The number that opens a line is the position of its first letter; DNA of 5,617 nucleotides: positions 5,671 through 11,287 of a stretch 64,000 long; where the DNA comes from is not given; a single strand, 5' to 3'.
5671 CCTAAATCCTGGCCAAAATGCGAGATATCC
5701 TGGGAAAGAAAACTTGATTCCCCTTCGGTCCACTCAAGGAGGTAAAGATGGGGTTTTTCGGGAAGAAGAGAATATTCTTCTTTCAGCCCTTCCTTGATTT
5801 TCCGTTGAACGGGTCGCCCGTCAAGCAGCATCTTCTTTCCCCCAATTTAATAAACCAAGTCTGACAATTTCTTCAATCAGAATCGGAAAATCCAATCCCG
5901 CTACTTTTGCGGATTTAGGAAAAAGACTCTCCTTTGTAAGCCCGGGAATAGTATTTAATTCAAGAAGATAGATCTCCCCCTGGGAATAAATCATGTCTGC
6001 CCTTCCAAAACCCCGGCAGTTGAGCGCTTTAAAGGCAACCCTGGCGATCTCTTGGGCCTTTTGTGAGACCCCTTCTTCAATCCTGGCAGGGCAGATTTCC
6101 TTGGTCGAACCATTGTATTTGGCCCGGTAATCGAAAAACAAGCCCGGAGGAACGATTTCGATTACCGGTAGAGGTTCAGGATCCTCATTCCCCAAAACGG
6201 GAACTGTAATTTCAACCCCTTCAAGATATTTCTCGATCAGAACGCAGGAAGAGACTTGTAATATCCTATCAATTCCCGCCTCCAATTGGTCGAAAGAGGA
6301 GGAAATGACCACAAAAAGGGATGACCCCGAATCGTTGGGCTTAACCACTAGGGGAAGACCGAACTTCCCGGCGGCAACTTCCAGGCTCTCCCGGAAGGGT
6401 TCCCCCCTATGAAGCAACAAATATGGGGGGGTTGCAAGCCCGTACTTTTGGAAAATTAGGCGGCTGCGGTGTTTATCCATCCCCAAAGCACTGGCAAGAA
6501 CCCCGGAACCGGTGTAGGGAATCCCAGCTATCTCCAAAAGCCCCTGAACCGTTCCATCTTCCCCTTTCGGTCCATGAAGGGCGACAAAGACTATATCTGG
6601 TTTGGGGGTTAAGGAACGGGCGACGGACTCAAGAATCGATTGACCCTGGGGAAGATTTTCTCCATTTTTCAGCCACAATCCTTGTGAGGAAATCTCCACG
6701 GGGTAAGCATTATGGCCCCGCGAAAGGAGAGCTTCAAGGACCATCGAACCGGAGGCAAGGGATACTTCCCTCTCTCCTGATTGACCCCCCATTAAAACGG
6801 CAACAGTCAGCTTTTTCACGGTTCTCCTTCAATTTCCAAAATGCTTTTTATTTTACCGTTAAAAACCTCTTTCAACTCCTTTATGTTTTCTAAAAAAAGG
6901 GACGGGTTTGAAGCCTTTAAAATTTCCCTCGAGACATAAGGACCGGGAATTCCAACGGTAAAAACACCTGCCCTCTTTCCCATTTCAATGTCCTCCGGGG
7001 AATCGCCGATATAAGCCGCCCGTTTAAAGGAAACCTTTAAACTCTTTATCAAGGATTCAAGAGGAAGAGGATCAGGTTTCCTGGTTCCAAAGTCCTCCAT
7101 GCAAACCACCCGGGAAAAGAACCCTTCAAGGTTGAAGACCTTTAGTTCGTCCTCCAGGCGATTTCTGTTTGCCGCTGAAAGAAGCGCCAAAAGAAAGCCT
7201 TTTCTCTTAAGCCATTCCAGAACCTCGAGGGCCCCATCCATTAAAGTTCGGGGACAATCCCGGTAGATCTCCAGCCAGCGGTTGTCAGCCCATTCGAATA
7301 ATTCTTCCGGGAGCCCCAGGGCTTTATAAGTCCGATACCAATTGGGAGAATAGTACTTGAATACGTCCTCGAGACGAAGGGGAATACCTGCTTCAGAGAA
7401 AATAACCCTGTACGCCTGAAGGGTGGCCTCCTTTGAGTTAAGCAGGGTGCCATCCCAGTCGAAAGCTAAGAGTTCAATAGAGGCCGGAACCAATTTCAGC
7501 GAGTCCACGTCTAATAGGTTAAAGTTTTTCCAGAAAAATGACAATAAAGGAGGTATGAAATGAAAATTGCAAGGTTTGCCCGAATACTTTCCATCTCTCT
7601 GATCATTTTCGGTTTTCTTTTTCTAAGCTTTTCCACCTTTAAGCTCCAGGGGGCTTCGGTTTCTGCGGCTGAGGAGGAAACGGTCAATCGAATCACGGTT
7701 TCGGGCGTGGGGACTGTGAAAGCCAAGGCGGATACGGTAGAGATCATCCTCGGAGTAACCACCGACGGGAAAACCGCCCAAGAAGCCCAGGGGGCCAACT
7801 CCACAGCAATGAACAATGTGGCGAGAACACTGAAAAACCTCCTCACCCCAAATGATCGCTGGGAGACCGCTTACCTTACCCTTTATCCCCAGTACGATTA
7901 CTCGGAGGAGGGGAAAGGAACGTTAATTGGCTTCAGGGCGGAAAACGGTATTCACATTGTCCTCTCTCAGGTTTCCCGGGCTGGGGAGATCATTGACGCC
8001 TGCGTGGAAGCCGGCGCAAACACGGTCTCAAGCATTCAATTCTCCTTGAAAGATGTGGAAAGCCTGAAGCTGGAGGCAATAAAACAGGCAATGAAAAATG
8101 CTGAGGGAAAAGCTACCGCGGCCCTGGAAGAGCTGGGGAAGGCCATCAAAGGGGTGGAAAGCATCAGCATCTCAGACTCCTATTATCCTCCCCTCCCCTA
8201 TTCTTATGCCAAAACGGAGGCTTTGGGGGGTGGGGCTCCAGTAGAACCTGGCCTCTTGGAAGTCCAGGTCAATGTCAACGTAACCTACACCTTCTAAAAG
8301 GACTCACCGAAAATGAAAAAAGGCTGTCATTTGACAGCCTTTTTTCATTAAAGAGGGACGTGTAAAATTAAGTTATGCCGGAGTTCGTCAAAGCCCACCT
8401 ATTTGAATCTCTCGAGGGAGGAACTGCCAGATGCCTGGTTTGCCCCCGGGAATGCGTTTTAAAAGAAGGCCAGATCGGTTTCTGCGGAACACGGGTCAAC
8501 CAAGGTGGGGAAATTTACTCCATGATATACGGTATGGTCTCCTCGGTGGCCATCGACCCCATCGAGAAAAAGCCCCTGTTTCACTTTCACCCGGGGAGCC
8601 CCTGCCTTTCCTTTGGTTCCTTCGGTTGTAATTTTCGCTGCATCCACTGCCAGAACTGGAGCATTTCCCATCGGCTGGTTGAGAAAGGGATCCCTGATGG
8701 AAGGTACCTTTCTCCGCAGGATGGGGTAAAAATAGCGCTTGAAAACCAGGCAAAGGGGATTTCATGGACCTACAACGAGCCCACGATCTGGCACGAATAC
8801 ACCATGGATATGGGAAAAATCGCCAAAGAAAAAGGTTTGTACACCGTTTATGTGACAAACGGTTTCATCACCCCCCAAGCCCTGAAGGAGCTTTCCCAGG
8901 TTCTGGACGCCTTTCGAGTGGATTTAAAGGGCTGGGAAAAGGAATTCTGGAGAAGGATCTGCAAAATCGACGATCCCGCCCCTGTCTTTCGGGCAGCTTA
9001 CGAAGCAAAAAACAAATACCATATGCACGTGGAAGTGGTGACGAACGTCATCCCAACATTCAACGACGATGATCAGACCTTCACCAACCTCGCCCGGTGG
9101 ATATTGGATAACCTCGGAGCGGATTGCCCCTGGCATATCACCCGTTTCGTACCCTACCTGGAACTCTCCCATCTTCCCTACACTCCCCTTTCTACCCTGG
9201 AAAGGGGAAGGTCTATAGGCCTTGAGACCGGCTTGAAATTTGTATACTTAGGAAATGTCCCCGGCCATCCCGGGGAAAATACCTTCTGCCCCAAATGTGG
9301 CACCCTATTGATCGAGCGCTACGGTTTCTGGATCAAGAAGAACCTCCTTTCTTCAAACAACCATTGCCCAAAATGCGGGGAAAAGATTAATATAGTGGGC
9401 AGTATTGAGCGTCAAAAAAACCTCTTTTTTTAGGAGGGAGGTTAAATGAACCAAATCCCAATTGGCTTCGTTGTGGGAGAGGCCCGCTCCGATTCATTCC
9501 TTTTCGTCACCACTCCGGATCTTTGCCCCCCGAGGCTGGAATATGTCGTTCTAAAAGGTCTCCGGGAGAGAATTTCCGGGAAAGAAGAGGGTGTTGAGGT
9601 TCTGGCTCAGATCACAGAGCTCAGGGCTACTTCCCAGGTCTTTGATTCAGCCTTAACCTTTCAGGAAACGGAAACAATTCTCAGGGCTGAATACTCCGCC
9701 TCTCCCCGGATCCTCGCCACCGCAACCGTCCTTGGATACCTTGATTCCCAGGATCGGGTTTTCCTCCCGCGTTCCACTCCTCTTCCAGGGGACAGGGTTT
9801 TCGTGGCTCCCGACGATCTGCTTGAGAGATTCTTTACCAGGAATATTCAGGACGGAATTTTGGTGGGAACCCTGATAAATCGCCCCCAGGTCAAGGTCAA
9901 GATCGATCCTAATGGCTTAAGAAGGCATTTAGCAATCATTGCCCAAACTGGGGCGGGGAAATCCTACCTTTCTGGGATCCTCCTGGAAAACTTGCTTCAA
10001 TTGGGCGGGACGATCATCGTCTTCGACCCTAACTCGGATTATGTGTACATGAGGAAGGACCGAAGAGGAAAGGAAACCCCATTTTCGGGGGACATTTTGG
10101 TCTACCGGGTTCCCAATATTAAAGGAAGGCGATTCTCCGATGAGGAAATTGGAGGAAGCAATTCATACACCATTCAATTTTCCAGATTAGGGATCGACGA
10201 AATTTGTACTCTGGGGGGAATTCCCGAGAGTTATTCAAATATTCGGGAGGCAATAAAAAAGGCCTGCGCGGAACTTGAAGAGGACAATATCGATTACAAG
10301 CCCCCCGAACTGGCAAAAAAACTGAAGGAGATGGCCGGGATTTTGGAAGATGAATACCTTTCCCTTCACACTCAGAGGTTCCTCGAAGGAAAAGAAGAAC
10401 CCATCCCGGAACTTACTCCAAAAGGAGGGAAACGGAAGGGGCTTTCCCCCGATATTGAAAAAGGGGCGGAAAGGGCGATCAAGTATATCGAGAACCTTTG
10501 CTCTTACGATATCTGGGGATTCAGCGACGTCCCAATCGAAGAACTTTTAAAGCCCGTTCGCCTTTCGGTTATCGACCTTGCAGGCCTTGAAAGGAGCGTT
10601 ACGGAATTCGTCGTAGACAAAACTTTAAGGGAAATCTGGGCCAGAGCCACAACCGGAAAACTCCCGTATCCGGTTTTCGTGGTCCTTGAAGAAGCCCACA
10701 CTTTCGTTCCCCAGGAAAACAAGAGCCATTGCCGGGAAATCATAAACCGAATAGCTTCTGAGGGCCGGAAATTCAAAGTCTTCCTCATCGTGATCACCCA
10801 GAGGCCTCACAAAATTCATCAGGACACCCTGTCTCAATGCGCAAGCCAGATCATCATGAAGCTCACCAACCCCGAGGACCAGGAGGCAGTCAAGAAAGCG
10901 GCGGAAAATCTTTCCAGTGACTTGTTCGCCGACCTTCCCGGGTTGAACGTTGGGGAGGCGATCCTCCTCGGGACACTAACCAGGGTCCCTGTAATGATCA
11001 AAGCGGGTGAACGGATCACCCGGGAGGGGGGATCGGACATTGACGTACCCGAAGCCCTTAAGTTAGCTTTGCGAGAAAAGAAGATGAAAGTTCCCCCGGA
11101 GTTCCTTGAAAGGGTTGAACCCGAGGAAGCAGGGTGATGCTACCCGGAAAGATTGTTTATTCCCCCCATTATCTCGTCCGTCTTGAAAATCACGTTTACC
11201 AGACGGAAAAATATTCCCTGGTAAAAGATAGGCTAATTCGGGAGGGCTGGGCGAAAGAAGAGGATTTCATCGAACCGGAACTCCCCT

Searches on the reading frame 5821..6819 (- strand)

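Call 62: search_protein_families(library=pfam, proteins=[window:5821-6819:-], max_evalue=0.000001)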
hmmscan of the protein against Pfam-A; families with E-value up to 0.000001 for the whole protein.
window:5821-6819:- (332 aa): 3 families
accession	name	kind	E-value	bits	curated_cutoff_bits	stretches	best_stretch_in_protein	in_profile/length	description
PF07478.18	Dala_Dala_lig_C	-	8.2e-52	176.1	24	1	122-319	1-203/204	D-ala D-ala ligase C-terminus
PF01820.27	Dala_Dala_lig_N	-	8.8e-27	94.5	34.6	1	6-105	2-121/121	D-ala D-ala ligase N-terminus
PF02655.19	ATP-grasp_3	-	1.9e-09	38.2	23.2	1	154-289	31-154/160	ATP-grasp domain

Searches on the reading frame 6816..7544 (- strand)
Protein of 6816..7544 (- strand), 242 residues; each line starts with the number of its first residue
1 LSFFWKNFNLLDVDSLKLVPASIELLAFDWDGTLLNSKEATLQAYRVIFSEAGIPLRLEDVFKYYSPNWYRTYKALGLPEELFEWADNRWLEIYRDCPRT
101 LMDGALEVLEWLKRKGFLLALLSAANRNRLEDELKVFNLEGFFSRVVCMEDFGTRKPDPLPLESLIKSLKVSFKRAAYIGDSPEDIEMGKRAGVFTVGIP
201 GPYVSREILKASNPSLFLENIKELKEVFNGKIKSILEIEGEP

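Call 63: search_protein_families(library=pfam, proteins=[window:6816-7544:-], max_evalue=0.000001)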
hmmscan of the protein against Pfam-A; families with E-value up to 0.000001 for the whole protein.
window:6816-7544:- (242 aa): 4 families
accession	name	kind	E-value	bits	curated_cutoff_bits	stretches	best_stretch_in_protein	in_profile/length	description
PF13419.12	HAD_2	-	6.9e-33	114.7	23.8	1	28-198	3-177/178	Haloacid dehalogenase-like hydrolase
PF00702.32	Hydrolase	-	1.1e-24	88.3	26.4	1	23-193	1-191/191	haloacid dehalogenase-like hydrolase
PF12710.13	HAD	-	1.8e-10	42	27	1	27-189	2-188/189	haloacid dehalogenase-like hydrolase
PF13242.12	Hydrolase_like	-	6.5e-07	29.6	22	1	155-224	3-75/75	HAD-hyrolase-like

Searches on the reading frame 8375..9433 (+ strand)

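Call 62: search_protein_families(library=pfam, proteins=[window:8375-9433:+], max_evalue=0.000001)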
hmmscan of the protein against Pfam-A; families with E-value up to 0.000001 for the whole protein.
window:8375-9433:+ (352 aa): 1 family
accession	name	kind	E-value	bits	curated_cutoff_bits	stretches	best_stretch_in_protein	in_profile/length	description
PF04055.27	Radical_SAM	-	7.4e-20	72.2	29.5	1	83-234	5-160/166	Radical SAM superfamily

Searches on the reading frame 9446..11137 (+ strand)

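Call 62: search_protein_families(library=pfam, proteins=[window:9446-11137:+], max_evalue=0.000001)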
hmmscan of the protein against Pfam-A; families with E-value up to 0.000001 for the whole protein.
window:9446-11137:+ (563 aa): 1 family
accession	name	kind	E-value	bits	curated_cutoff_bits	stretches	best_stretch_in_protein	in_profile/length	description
PF01935.23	DUF87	-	4.1e-32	112.5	23.2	1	140-397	3-220/220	Helicase HerA, central domain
